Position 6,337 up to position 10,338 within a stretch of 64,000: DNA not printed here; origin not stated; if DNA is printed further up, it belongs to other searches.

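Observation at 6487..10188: Giant lipoprotein combining an amidohydrolase catalytic domain, thrombospondin type-3 Ca-binding repeats and a lamin-tail domain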

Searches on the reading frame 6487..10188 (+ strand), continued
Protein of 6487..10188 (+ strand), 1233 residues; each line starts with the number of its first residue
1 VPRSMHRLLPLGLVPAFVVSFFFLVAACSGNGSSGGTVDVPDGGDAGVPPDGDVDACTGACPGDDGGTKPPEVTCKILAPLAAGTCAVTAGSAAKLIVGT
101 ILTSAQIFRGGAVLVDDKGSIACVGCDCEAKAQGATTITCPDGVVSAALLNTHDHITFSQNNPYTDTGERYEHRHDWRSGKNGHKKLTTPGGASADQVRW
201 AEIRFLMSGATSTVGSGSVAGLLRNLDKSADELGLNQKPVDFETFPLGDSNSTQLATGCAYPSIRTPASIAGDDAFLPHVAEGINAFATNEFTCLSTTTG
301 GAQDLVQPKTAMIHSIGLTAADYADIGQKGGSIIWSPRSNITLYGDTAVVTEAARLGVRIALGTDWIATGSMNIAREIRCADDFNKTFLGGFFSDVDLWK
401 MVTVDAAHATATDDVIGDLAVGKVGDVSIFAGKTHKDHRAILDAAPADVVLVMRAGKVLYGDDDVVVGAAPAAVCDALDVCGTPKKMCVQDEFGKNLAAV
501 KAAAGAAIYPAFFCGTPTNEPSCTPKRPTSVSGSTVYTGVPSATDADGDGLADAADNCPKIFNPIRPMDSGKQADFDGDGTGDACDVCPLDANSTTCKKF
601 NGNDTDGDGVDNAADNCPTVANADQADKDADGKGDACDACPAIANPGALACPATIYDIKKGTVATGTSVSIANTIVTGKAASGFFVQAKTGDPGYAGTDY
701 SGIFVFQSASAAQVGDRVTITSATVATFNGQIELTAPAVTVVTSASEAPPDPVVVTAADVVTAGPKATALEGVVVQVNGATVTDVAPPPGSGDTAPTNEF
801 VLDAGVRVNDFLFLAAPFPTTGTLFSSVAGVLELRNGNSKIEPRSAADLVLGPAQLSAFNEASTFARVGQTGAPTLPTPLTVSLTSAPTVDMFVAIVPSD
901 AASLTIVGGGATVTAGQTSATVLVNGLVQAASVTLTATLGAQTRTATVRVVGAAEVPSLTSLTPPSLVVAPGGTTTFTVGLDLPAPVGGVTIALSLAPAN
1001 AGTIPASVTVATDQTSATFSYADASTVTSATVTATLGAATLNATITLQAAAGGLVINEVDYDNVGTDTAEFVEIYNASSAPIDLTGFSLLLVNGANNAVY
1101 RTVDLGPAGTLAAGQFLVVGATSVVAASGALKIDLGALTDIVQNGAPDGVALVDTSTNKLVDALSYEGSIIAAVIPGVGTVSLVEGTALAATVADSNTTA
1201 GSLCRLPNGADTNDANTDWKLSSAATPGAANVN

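Call 6: find_homologous_proteins(query=window:6487-10188:+, max_evalue=0.00001)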
Query window:6487-10188:+ (1233 aa): 1842 proteins with E <= 0.00001 among 8000 candidates; the best 120 are listed.
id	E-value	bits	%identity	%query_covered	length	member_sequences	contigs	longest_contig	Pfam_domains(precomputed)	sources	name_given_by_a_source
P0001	0.0e+0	2666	100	100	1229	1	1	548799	PF02412.24,PF00932.26,PF01979.27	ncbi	-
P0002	0.0e+0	2135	79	98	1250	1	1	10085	PF02412.24,PF00932.26,PF13948.12,PF01979.27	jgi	jgi:large repetitive protein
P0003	0.0e+0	2125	79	100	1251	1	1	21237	PF02412.24,PF00932.26,PF01979.27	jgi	jgi:large repetitive protein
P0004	0.0e+0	2113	78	100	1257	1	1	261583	PF02412.24,PF00932.26,PF13948.12,PF01979.27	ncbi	-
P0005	0.0e+0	2030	79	94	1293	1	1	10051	PF02412.24,PF07969.18,PF00932.26,PF13948.12,PF01979.27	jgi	jgi:large repetitive protein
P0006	0.0e+0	1785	67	97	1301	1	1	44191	PF02412.24,PF07969.18,PF00932.26,PF13948.12,PF01979.27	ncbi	-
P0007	0.0e+0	1778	70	94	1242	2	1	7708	PF02412.24,PF07969.18,PF00932.26,PF01979.27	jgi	-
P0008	0.0e+0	1755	67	98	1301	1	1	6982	PF02412.24,PF00932.26,PF13948.12,PF01979.27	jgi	jgi:cysteine-rich repeat protein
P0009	0.0e+0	1743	68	96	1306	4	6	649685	PF02412.24,PF07969.18,PF00932.26,PF13948.12,PF01979.27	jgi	jgi:cysteine-rich repeat protein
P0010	0.0e+0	1735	68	96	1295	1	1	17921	PF02412.24,PF07969.18,PF00932.26,PF13948.12,PF01979.27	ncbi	-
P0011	0.0e+0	1727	66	98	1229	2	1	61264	PF02412.24,PF00932.26,PF01979.27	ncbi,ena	-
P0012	0.0e+0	1722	68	94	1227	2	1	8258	PF02412.24,PF07969.18,PF00932.26,PF01979.27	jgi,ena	-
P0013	0.0e+0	1719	66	99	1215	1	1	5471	PF02412.24,PF07969.18,PF00932.26,PF01979.27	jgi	jgi:cytosine/adenosine deaminase-related metal-dependent hydrolase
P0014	0.0e+0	1696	66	95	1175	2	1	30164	PF02412.24,PF07969.18,PF00932.26,PF01979.27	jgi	jgi:hypothetical protein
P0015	0.0e+0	1693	65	96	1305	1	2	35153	PF02412.24,PF07969.18,PF00932.26,PF13948.12,PF01979.27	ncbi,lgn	-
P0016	0.0e+0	1604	63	95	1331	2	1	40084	PF02412.24,PF07969.18,PF00932.26,PF13948.12,PF01979.27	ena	-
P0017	0.0e+0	1589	63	95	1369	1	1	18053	PF02412.24,PF00932.26,PF13948.12,PF01979.27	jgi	jgi:large repetitive protein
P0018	0.0e+0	1584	62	97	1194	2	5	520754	PF02412.24,PF07969.18,PF00932.26,PF13948.12,PF01979.27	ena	-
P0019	0.0e+0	1573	63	94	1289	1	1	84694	PF02412.24,PF07969.18,PF00932.26,PF13948.12,PF01979.27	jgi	jgi:large repetitive protein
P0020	0.0e+0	1572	61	96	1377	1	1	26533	PF02412.24,PF07969.18,PF00932.26,PF13948.12,PF01979.27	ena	-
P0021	0.0e+0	1569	62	96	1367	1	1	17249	PF02412.24,PF07969.18,PF00932.26,PF13948.12,PF01979.27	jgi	jgi:cysteine-rich repeat protein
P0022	0.0e+0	1567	62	93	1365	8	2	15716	PF02412.24,PF07969.18,PF00932.26,PF13948.12,PF01979.27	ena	-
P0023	0.0e+0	1565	62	98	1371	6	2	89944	PF02412.24,PF07969.18,PF00932.26,PF13948.12,PF01979.27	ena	-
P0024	0.0e+0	1562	62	95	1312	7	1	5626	PF02412.24,PF07969.18,PF00932.26,PF13948.12,PF01979.27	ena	-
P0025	0.0e+0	1554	62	94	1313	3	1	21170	PF02412.24,PF07969.18,PF00932.26,PF13948.12,PF01979.27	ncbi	-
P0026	0.0e+0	1553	61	97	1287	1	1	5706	PF02412.24,PF00932.26,PF01979.27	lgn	-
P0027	0.0e+0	1551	61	98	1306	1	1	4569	PF02412.24,PF07969.18,PF00932.26,PF13948.12,PF01979.27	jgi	jgi:cysteine-rich repeat protein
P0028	0.0e+0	1550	62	95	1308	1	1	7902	PF02412.24,PF07969.18,PF00932.26,PF13948.12,PF01979.27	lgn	-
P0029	0.0e+0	1550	63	94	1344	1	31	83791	PF02412.24,PF07969.18,PF00932.26,PF13948.12,PF01979.27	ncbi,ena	-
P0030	0.0e+0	1549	61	95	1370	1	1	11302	PF02412.24,PF07969.18,PF00932.26,PF13948.12,PF01979.27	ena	-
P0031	0.0e+0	1549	61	98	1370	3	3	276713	PF02412.24,PF07969.18,PF00932.26,PF13948.12,PF01979.27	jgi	jgi:cysteine-rich repeat protein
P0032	0.0e+0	1548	61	94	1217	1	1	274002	PF02412.24,PF07969.18,PF00932.26,PF01979.27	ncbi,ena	-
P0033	0.0e+0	1548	61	95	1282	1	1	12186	PF02412.24,PF07969.18,PF00932.26,PF13948.12,PF01979.27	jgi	jgi:large repetitive protein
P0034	0.0e+0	1546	61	96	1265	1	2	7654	PF02412.24,PF07969.18,PF00932.26,PF13948.12,PF01979.27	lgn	-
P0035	0.0e+0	1544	61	96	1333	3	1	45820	PF02412.24,PF07969.18,PF00932.26,PF13948.12,PF01979.27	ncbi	-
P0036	0.0e+0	1539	60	97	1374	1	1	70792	PF02412.24,PF07969.18,PF00932.26,PF13948.12,PF01979.27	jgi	jgi:large repetitive protein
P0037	0.0e+0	1534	61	96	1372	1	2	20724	PF02412.24,PF07969.18,PF00932.26,PF13948.12,PF01979.27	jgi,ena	-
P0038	0.0e+0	1525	60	96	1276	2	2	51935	PF02412.24,PF00932.26,PF13948.12,PF01979.27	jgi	jgi:cysteine-rich repeat protein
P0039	0.0e+0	1523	60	96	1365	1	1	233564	PF02412.24,PF07969.18,PF00932.26,PF13948.12,PF01979.27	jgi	jgi:cysteine-rich repeat protein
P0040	0.0e+0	1512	60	96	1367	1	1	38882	PF02412.24,PF00932.26,PF13948.12,PF01979.27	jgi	jgi:large repetitive protein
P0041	0.0e+0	1511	60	94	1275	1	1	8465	PF02412.24,PF07969.18,PF00932.26,PF13948.12,PF01979.27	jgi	jgi:cysteine-rich repeat protein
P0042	0.0e+0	1509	60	98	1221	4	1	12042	PF02412.24,PF07969.18,PF00932.26,PF01979.27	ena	-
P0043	0.0e+0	1508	61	94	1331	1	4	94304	PF02412.24,PF07969.18,PF00932.26,PF13948.12,PF01979.27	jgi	jgi:cysteine-rich repeat protein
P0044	0.0e+0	1506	60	96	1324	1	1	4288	PF02412.24,PF07969.18,PF00932.26,PF13948.12,PF01979.27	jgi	jgi:cysteine-rich repeat protein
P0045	0.0e+0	1504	60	95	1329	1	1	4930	PF00932.26,PF13948.12,PF01979.27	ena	-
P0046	0.0e+0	1503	60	96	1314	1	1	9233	PF02412.24,PF00932.26,PF13948.12,PF01979.27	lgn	-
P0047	0.0e+0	1500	59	97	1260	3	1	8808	PF02412.24,PF07969.18,PF00932.26,PF13948.12,PF01979.27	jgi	-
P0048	0.0e+0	1489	60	96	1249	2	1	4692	PF02412.24,PF07969.18,PF00932.26,PF01979.27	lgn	-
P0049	0.0e+0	1486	59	96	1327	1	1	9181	PF02412.24,PF07969.18,PF00932.26,PF13948.12,PF01979.27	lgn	-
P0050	0.0e+0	1478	59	96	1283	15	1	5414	PF02412.24,PF07969.18,PF00932.26,PF13948.12,PF01979.27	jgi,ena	-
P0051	0.0e+0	1474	59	95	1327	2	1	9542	PF00932.26,PF13948.12,PF01979.27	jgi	jgi:cysteine-rich repeat protein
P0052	0.0e+0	1471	59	96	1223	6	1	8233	PF02412.24,PF07969.18,PF00932.26,PF13948.12,PF01979.27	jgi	jgi:cysteine-rich repeat protein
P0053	0.0e+0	1468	58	98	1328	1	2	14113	PF02412.24,PF07969.18,PF00932.26,PF13948.12,PF01979.27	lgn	-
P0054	0.0e+0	1466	58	96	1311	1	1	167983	PF02412.24,PF07969.18,PF00932.26,PF13948.12,PF01979.27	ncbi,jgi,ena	jgi:cysteine-rich repeat protein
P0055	0.0e+0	1466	58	98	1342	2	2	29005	PF02412.24,PF07969.18,PF00932.26,PF13948.12,PF01979.27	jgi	jgi:large repetitive protein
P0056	0.0e+0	1466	59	94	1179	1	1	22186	PF02412.24,PF00932.26,PF01979.27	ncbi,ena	-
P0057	0.0e+0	1464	59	94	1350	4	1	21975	PF02412.24,PF07969.18,PF00932.26,PF13948.12,PF01979.27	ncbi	-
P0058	0.0e+0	1464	60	94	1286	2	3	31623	PF02412.24,PF07969.18,PF00932.26,PF13948.12,PF01979.27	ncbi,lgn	-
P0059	0.0e+0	1463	59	96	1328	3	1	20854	PF02412.24,PF07969.18,PF00932.26,PF13948.12,PF01979.27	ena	-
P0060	0.0e+0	1449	59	97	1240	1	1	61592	PF07969.18,PF00932.26,PF01979.27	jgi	jgi:cysteine-rich repeat protein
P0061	0.0e+0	1442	56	99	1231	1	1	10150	PF02412.24,PF07969.18,PF00932.26,PF01979.27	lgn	-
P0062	0.0e+0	1442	56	99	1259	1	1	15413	PF02412.24,PF07969.18,PF00932.26,PF01979.27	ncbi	-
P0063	0.0e+0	1440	58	96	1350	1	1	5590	PF02412.24,PF07969.18,PF00932.26,PF13948.12,PF01979.27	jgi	jgi:large repetitive protein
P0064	0.0e+0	1429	58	96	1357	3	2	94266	PF02412.24,PF07969.18,PF00932.26,PF13948.12,PF01979.27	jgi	jgi:cysteine-rich repeat protein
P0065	0.0e+0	1428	60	94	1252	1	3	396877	PF07969.18,PF00932.26,PF01979.27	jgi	jgi:cysteine-rich repeat protein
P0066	0.0e+0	1415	56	99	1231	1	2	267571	PF02412.24,PF07969.18,PF00932.26,PF01979.27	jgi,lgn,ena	-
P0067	0.0e+0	1414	58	97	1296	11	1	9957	PF07969.18,PF00932.26,PF13948.12,PF01979.27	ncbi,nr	ncbi:lamin tail domain-containing protein [Sorangium cellulosum]|nr:lamin tail domain-containing pro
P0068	0.0e+0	1413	58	97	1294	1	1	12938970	PF02412.24,PF00932.26,PF13948.12,PF01979.27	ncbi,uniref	ncbi:lamin tail domain-containing protein [Sorangium sp. So ce1335]|uniref:lamin tail domain-contain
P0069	0.0e+0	1408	58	97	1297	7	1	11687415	PF07969.18,PF00932.26,PF13948.12,PF01979.27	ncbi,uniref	ncbi:lamin tail domain-containing protein [Sorangium sp. So ce315]|uniref:lamin tail domain-containi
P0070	0.0e+0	1406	58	97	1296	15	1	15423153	PF00932.26,PF13948.12,PF01979.27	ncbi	ncbi:lamin tail domain-containing protein [Sorangium sp. So ce269]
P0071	0.0e+0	1406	57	94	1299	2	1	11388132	PF02412.24,PF07969.18,PF00932.26,PF13948.12,PF01979.27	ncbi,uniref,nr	ncbi:DUF4215 domain-containing protein [Chondromyces crocatus]|uniref:LTD domain-containing protein 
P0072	0.0e+0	1402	57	96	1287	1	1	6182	PF02412.24,PF07969.18,PF00932.26,PF01979.27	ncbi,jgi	jgi:cysteine-rich repeat protein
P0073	0.0e+0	1399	56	94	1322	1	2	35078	PF00932.26,PF13948.12,PF01979.27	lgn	-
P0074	0.0e+0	1398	55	100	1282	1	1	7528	PF02412.24,PF07969.18,PF00932.26,PF01979.27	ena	-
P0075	0.0e+0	1391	58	94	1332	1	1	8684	PF02412.24,PF07969.18,PF00932.26,PF13948.12,PF01979.27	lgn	-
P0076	0.0e+0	1390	57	97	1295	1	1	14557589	PF00932.26,PF13948.12,PF01979.27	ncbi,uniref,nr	ncbi:uncharacterized protein SOCE26_000650 [Sorangium cellulosum]|uniref:LTD domain-containing prote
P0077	0.0e+0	1385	55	95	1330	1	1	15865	PF02412.24,PF07969.18,PF00932.26,PF13948.12,PF01979.27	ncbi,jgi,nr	ncbi:MAG: DUF4215 domain-containing protein [Polyangia bacterium]|jgi:cysteine-rich repeat protein|n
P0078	0.0e+0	1382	57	97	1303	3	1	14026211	PF07969.18,PF00932.26,PF13948.12,PF01979.27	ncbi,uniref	ncbi:lamin tail domain-containing protein [Sorangium sp. So ce1078]|uniref:lamin tail domain-contain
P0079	0.0e+0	1382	56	97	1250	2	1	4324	PF02412.24,PF07969.18,PF00932.26,PF01979.27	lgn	-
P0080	0.0e+0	1379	57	97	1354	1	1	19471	PF02412.24,PF07969.18,PF00932.26,PF13948.12,PF01979.27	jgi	jgi:cysteine-rich repeat protein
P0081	0.0e+0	1377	55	97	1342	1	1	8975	PF02412.24,PF07969.18,PF00932.26,PF13948.12,PF01979.27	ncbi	-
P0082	0.0e+0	1377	56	96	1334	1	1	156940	PF02412.24,PF07969.18,PF00932.26,PF13948.12,PF01979.27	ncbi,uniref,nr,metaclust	ncbi:DUF4215 domain-containing protein [Chondromyces apiculatus]|uniref:BNR repeat domain protein n=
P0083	0.0e+0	1376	57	96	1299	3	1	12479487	PF00932.26,PF13948.12,PF01979.27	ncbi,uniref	ncbi:lamin tail domain-containing protein [Sorangium sp. So ce1014]|uniref:lamin tail domain-contain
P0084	0.0e+0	1375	56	94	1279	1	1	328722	PF02412.24,PF07969.18,PF00932.26,PF01979.27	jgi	-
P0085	0.0e+0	1373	57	94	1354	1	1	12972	PF07969.18,PF00932.26,PF13948.12,PF01979.27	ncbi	-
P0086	0.0e+0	1370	56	95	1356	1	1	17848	PF02412.24,PF07969.18,PF00932.26,PF01979.27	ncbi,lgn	-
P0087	0.0e+0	1367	54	98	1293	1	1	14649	PF02412.24,PF00932.26,PF13948.12,PF01979.27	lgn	-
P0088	0.0e+0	1366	55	96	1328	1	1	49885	PF02412.24,PF00932.26,PF13948.12,PF01979.27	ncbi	-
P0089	0.0e+0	1363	56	94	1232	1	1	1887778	PF02412.24,PF00932.26,PF13948.12,PF01979.27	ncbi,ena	-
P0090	0.0e+0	1355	57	94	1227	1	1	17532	PF02412.24,PF00932.26,PF01979.27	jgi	-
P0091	0.0e+0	1351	56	96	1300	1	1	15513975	PF07969.18,PF00932.26,PF13948.12,PF01979.27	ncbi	ncbi:lamin tail domain-containing protein [Sorangium sp. So ce134]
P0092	0.0e+0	1350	54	96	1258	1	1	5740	PF02412.24,PF07969.18,PF00932.26,PF13948.12,PF01979.27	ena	-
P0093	0.0e+0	1349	55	97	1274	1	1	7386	PF02412.24,PF07969.18,PF00932.26,PF13948.12,PF01979.27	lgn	-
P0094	0.0e+0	1348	55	96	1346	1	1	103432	PF02412.24,PF07969.18,PF00932.26,PF13948.12,PF01979.27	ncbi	-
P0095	0.0e+0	1348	55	96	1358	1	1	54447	PF02412.24,PF07969.18,PF00932.26,PF13948.12,PF01979.27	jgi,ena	-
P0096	0.0e+0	1347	54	100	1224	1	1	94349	PF02412.24,PF07969.18,PF00932.26,PF01979.27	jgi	jgi:hypothetical protein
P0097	0.0e+0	1340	56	95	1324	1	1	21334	PF02412.24,PF00932.26,PF13948.12,PF01979.27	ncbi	-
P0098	0.0e+0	1339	56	96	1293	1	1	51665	PF02412.24,PF07969.18,PF00932.26,PF13948.12,PF01979.27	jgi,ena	-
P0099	0.0e+0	1339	56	94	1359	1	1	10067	PF02412.24,PF07969.18,PF00932.26,PF01979.27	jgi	jgi:cysteine-rich repeat protein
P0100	0.0e+0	1338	55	96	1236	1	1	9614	PF02412.24,PF00932.26,PF13948.12,PF01979.27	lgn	-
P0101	0.0e+0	1333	55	94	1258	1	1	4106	PF07969.18,PF00932.26,PF13948.12,PF01979.27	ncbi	-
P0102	0.0e+0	1332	55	96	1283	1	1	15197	PF02412.24,PF00932.26,PF13948.12,PF01979.27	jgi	jgi:large repetitive protein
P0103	0.0e+0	1332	55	96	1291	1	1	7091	PF02412.24,PF07969.18,PF00932.26,PF13948.12,PF01979.27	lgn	-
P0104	0.0e+0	1331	55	97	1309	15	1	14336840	PF07969.18,PF00932.26,PF13948.12,PF01979.27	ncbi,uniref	ncbi:lamin tail domain-containing protein [Sorangium sp. So ce341]|uniref:lamin tail domain-containi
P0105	0.0e+0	1328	54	96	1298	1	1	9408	PF07969.18,PF00932.26,PF13948.12,PF01979.27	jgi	-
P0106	0.0e+0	1326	53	100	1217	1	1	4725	PF02412.24,PF00932.26,PF13948.12,PF01979.27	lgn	-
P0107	0.0e+0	1326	61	83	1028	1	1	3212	PF02412.24,PF07969.18,PF00932.26,PF01979.27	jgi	jgi:hypothetical protein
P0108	0.0e+0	1325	55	97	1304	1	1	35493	PF02412.24,PF00932.26,PF13948.12,PF01979.27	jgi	jgi:cysteine-rich repeat protein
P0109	0.0e+0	1322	54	94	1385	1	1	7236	PF02412.24,PF07969.18,PF00932.26,PF13948.12,PF01979.27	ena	-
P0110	0.0e+0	1321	55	96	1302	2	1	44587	PF07969.18,PF00932.26,PF13948.12,PF01979.27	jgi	jgi:cysteine-rich repeat protein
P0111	0.0e+0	1321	54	97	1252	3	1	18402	PF02412.24,PF07969.18,PF00932.26,PF13948.12,PF01979.27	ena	-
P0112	0.0e+0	1318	55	95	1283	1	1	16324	PF07969.18,PF00932.26,PF01979.27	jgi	jgi:cysteine-rich repeat protein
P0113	0.0e+0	1318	54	95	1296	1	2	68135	PF02412.24,PF07969.18,PF00932.26,PF13948.12,PF01979.27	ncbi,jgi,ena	-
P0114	0.0e+0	1316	56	94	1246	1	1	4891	PF02412.24,PF07969.18,PF00932.26,PF01979.27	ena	-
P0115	0.0e+0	1315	54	95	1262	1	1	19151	PF02412.24,PF07969.18,PF00932.26,PF13948.12,PF01979.27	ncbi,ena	-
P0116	0.0e+0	1313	55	94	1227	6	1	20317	PF02412.24,PF07969.18,PF00932.26,PF01979.27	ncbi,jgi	-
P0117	0.0e+0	1312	55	94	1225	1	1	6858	PF02412.24,PF07969.18,PF00932.26,PF01979.27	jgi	-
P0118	0.0e+0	1311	54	94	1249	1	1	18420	PF02412.24,PF07969.18,PF00932.26,PF13948.12,PF01979.27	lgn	-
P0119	0.0e+0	1310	56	96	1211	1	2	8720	PF02412.24,PF07969.18,PF00932.26,PF01979.27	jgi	jgi:large repetitive protein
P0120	0.0e+0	1308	52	97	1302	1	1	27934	PF02412.24,PF07969.18,PF00932.26,PF13948.12,PF01979.27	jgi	jgi:large repetitive protein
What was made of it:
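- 6487..6570 (+): Type II (lipoprotein) signal peptide, aa 1-28. The alternative ATG start is at 6499. The lipobox is L-V-A-A-C28. P0001 is 100% identical and starts at the ATG (call 6).
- On Amidohydrolase superfamily (Pfam Amidohydro_1, PF01979): Homologues carry the same call (call 6).
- Checked: An identical database protein (P0001, 1229 aa) starts at the ATG at 6499 (call 6).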

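Call 16: find_encoding_contigs(protein=P0001, flank=10000, max_places=2)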
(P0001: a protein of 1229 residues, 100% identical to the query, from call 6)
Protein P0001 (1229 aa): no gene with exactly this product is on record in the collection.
